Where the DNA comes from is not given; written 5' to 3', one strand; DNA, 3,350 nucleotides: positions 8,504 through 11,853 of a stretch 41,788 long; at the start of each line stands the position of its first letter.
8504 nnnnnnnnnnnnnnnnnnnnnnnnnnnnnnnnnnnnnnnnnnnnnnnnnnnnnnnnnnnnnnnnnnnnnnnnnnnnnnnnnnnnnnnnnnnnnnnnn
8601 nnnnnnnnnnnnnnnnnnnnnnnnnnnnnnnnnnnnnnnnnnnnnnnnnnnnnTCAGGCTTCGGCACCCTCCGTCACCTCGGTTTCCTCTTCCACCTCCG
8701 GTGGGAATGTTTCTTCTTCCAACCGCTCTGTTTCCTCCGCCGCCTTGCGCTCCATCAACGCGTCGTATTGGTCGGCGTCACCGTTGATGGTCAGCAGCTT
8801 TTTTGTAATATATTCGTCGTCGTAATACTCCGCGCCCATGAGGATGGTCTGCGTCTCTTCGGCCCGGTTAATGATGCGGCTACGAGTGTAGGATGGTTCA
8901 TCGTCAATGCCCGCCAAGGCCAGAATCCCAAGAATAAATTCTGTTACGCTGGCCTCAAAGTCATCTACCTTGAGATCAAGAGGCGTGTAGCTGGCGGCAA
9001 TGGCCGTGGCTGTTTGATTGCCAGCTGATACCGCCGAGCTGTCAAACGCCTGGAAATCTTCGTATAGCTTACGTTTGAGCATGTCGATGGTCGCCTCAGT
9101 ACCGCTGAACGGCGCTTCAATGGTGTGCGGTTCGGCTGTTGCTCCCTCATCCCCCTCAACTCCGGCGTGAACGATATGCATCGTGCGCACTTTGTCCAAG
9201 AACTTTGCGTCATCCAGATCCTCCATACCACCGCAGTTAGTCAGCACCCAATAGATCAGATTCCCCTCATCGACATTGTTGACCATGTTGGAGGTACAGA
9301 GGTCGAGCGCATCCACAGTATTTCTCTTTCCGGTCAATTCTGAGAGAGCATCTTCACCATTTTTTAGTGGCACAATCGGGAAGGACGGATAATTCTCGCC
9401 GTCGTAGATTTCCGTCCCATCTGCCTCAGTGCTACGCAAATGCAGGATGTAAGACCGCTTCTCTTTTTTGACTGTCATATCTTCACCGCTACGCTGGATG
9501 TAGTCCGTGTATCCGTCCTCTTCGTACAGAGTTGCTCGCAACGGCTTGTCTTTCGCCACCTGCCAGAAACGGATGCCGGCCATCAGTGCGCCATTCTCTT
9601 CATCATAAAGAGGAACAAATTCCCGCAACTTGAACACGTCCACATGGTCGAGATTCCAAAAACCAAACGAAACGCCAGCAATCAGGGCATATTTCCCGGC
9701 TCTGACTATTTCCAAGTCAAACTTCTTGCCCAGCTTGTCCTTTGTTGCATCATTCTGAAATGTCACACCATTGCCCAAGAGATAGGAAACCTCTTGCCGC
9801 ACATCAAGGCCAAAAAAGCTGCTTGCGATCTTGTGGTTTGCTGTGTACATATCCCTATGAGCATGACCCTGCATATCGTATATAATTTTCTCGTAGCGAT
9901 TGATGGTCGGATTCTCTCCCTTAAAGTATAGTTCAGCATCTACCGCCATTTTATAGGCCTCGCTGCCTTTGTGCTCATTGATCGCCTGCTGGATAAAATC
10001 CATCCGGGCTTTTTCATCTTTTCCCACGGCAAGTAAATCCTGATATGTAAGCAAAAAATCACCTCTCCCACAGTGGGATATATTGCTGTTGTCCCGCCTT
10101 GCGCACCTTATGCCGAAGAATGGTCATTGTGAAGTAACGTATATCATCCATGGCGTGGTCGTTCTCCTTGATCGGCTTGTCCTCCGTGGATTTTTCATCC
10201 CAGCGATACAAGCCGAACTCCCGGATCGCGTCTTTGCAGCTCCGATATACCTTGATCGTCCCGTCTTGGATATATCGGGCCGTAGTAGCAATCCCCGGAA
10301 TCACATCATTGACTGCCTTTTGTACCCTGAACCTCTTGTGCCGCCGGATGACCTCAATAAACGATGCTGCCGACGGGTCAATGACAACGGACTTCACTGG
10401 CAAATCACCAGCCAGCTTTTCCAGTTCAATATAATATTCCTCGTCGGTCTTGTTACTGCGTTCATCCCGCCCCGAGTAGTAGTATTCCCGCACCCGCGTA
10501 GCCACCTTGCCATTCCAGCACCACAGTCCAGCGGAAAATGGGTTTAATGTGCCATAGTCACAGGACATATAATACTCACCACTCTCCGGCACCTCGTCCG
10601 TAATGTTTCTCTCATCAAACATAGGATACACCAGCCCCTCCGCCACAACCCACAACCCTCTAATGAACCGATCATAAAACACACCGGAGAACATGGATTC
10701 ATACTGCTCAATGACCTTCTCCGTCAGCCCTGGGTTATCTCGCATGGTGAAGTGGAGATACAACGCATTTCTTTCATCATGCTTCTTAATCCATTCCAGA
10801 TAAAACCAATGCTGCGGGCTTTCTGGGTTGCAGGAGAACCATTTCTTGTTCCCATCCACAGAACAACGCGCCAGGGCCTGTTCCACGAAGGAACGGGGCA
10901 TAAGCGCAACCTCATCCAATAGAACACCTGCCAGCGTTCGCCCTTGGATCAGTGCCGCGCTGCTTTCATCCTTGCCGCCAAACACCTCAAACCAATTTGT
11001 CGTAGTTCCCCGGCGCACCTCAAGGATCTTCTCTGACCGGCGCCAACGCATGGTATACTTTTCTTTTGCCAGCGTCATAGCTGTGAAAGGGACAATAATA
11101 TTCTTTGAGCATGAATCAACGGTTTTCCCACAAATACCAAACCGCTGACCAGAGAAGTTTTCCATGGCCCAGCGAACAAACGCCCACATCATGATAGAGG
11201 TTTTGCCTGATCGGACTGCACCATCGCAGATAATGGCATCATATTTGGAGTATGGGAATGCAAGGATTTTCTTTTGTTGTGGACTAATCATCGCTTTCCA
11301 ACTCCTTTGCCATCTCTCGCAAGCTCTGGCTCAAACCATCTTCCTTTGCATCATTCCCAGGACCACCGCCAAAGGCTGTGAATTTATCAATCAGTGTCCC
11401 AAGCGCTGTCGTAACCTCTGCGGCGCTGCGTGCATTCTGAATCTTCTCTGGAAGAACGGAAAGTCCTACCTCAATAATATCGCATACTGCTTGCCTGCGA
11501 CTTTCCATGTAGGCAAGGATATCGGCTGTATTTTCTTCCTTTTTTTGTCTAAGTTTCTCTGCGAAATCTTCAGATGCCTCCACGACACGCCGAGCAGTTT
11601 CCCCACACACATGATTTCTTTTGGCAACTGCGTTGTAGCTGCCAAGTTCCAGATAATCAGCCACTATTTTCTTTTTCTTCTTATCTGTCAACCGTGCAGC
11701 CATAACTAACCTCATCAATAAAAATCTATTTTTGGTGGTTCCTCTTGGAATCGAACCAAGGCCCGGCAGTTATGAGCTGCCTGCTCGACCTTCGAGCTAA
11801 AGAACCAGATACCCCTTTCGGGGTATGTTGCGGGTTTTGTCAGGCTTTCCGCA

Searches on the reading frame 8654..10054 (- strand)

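Call 29: search_protein_families(library=pfam, proteins=[window:8654-10054:-], max_evalue=0.01)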
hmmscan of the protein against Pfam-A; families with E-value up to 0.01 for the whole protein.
window:8654-10054:- (466 aa): 1 family
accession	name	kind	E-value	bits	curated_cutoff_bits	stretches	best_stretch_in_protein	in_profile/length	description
PF05133.19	SPP1_portal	-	4.7e-32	111.9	25.5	1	40-448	18-409/416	Phage portal protein, SPP1 Gp6-like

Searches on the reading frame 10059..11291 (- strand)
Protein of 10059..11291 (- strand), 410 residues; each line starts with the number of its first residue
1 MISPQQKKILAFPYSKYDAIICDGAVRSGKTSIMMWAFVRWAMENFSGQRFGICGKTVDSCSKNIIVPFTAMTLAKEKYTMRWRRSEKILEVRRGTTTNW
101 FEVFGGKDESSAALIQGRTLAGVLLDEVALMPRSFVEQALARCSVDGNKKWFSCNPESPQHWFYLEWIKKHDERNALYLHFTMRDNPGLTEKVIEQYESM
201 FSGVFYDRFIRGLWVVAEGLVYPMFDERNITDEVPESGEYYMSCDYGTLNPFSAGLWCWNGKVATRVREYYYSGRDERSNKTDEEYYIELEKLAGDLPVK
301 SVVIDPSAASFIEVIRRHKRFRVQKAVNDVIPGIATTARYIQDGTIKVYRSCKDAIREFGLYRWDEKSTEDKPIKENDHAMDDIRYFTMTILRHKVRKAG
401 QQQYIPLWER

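Call 29: search_protein_families(library=pfam, proteins=[window:10059-11291:-], max_evalue=0.01)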
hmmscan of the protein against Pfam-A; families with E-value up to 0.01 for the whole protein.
window:10059-11291:- (410 aa): 2 families
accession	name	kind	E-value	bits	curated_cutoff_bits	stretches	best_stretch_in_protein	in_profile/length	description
PF03237.21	Terminase_6N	-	2.8e-12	47.2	22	1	24-227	4-213/215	Terminase large subunit, T4likevirus-type, N-terminal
PF04466.19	Terminase_3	-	1.8e-05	24.9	23.2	1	147-200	128-186/201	Phage terminase large subunit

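Call 30: search_protein_families(library=phrogs, proteins=[window:10059-11291:-], max_evalue=0.001)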
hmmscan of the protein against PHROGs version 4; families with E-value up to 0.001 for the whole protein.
window:10059-11291:- (410 aa): 8 families
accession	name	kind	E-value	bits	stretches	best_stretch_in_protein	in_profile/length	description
phrog_2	-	head and packaging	8.2e-50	171.3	1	4-401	268-602/807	terminase large subunit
phrog_10250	-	head and packaging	2.1e-44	152.9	1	198-402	2-226/228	terminase large subunit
phrog_5653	-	head and packaging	2.3e-24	87.2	1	212-396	1-185/199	terminase large subunit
phrog_6672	-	head and packaging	1.2e-15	58.3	1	301-398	36-136/145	terminase large subunit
phrog_979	-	head and packaging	2.3e-07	30.9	1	3-170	155-316/642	terminase large subunit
phrog_3717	-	head and packaging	1.5e-06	28.9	1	24-249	30-261/277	terminase large subunit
phrog_30463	-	unknown function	7.1e-05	24.4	1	326-390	11-72/101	-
phrog_29775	-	unknown function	0.00017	22.3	1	104-192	83-168/212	-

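Call 72: find_homologous_proteins(query=window:10059-11291:-, max_evalue=1e-50)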
Query window:10059-11291:- (410 aa): 8000 proteins with E <= 1e-50 among 8000 candidates; the best 120 are listed.
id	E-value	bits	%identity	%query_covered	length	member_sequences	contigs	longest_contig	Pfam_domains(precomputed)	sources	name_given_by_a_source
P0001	3.6e-285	963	100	100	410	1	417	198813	PF04466.20,PF03237.22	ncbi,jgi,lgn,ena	jgi:PBSX family phage terminase large subunit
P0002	4.9e-285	963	100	100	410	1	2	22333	PF04466.20,PF03237.22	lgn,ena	-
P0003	5.1e-285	963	100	100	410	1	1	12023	PF04466.20,PF03237.22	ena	-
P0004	6.5e-285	963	100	100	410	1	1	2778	PF04466.20,PF03237.22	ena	-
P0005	7.3e-285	962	100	100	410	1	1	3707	PF04466.20,PF03237.22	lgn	-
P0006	9.0e-285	962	100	100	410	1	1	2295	PF04466.20,PF03237.22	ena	-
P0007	9.0e-285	962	100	100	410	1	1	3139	PF04466.20,PF03237.22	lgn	-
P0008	1.2e-284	962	100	100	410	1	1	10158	PF04466.20,PF03237.22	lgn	-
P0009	1.3e-284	962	100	100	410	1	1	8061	PF04466.20,PF03237.22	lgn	-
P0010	1.3e-284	962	100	100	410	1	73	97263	PF04466.20,PF03237.22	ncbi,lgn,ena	-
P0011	1.3e-284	962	100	100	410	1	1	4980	PF04466.20,PF03237.22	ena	-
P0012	1.3e-284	961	100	100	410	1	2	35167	PF04466.20,PF03237.22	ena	-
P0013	1.5e-284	961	100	100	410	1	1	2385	PF04466.20,PF03237.22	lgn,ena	-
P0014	1.7e-284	961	100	100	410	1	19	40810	PF04466.20,PF03237.22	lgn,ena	-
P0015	1.9e-284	961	100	100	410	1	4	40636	PF04466.20,PF03237.22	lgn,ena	-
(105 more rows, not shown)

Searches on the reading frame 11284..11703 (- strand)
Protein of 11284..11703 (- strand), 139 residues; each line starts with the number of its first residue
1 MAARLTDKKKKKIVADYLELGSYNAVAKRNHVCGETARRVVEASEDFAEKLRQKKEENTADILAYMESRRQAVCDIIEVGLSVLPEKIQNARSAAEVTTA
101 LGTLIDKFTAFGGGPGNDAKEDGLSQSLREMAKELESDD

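Call 9: find_related_loci(query=window:11284-11703:-, collection=viral_contigs, flank=3000)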
Query window:11284-11703:- (139 aa) in viral_contigs; peptide patterns used: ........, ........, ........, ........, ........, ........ (x = any residue, [..] = any of these).
370 stretches matched a pattern; 357 encode a relative of the query (tblastn E <= 1e-3); the best 80 are kept; 80 distinct loci.
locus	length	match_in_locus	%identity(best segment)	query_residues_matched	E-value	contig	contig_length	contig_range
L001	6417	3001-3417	99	1-139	5e-90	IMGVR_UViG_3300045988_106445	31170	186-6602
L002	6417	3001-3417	99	1-139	5e-90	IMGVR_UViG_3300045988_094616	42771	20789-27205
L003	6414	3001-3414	99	1-138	1e-89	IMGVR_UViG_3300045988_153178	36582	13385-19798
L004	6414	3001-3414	99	1-138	1e-89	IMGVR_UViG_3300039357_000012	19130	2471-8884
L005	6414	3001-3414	99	1-138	5e-89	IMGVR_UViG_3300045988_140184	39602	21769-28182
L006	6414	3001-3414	99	1-138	3e-89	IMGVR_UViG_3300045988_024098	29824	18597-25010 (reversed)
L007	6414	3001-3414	99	1-138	5e-89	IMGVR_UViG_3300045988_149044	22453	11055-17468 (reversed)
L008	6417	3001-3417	98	1-139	1e-88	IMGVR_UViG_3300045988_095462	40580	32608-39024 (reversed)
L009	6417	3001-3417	97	1-139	3e-88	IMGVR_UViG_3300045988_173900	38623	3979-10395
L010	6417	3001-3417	97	1-139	3e-88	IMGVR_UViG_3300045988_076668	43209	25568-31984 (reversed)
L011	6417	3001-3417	97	1-139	3e-88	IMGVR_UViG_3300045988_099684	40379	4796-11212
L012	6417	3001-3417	97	1-139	3e-88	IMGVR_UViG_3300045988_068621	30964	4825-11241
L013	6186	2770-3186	96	1-139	1e-87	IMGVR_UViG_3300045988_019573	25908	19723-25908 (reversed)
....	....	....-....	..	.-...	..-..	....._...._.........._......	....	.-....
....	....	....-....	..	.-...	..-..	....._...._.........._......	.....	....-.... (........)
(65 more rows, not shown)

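Call 29: search_protein_families(library=pfam, proteins=[window:11284-11703:-], max_evalue=0.01)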
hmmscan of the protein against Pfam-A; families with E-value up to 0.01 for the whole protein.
window:11284-11703:- (139 aa): 0 families

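Call 30: search_protein_families(library=phrogs, proteins=[window:11284-11703:-], max_evalue=0.001)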
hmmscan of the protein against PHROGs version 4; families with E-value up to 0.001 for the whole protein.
window:11284-11703:- (139 aa): 0 families
